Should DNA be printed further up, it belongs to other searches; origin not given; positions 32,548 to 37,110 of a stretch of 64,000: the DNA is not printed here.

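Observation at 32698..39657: Type IV pilus block with an unusually large secretin and a PilM-PilN fusion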

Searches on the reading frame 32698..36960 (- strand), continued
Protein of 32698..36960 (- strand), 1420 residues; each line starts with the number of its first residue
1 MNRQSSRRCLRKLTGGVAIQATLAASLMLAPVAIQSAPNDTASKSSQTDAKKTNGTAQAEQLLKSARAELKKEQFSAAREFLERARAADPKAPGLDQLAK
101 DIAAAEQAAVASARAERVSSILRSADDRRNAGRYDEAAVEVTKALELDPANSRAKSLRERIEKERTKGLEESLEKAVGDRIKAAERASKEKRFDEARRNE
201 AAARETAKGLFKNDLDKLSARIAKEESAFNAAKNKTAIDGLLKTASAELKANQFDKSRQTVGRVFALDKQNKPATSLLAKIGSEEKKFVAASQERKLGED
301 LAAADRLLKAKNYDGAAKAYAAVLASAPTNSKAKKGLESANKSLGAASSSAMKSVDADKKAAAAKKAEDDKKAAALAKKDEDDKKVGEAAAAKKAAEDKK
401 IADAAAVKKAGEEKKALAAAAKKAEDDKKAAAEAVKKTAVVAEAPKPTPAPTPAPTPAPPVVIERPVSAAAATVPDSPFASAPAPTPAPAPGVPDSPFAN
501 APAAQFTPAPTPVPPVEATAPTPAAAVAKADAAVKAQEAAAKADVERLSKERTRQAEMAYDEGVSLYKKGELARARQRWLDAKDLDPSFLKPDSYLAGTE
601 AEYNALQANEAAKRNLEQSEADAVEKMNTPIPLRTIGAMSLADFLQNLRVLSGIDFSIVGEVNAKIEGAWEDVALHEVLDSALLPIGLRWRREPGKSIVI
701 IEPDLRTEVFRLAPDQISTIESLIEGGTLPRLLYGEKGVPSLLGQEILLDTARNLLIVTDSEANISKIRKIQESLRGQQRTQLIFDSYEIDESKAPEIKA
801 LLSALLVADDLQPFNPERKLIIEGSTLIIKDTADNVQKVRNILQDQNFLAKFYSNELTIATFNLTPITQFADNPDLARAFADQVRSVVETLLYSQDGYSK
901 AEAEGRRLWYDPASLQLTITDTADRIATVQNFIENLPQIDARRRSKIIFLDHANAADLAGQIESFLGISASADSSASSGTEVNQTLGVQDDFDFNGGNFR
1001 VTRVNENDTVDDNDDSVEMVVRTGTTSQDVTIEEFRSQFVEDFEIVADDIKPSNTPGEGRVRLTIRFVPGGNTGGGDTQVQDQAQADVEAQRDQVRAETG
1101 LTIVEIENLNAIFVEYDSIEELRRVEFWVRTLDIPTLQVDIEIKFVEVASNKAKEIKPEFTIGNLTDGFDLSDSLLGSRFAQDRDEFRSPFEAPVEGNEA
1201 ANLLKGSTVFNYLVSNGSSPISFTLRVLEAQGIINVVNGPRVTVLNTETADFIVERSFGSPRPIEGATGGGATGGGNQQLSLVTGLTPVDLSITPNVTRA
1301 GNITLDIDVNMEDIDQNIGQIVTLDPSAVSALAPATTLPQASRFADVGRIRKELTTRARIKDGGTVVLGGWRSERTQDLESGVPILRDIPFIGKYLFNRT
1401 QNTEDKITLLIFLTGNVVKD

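Call 35: search_protein_families(library=ncbifam, proteins=[window:32698-36960:-], max_evalue=0.01)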
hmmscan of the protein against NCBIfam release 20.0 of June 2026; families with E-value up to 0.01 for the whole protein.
window:32698-36960:- (1420 aa): 9 families
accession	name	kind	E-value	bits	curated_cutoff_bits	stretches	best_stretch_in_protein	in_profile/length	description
TIGR02517.1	type_II_gspD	equivalog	3.4e-35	121.6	351.35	1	824-1420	132-592/600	type II secretion system secretin GspD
TIGR02515.1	IV_pilus_PilQ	subfamily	3.3e-33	115.3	284.35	2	1351-1419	361-428/428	type IV pilus secretin PilQ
TIGR02519.1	pilus_MshL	equivalog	3e-19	69.1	250.2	1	1197-1418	82-290/290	pilus (MSHA type) biogenesis protein MshL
TIGR02516.1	type_III_yscC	equivalog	1.2e-16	60.4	238.45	1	1092-1419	194-462/463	type III secretion system outer membrane ring subunit SctC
NF042912.1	Amuc_1098_fam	equivalog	1.7e-12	46.2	750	2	1352-1418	731-796/805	Amuc_1098 family type IV pilus outer membrane protein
NF010083.0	PRK13568.1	equivalog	3.2e-12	45.9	554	1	1351-1419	351-418/419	DNA uptake porin HofQ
NF011873.0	PRK15346.1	equivalog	9.9e-06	24.5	524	1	1352-1412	429-488/499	EscC/YscC/HrcC family type III secretion system outer membrane ring protein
NF007851.2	PRK10560.1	exception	1.1e-05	24.5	598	1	1351-1418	343-409/412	DNA uptake porin HofQ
TIGR03590.1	PseG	equivalog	0.0024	17.5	153.55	1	748-819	50-121/280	UDP-2,4-diacetamido-2,4,6-trideoxy-beta-L-altropyranose hydrolase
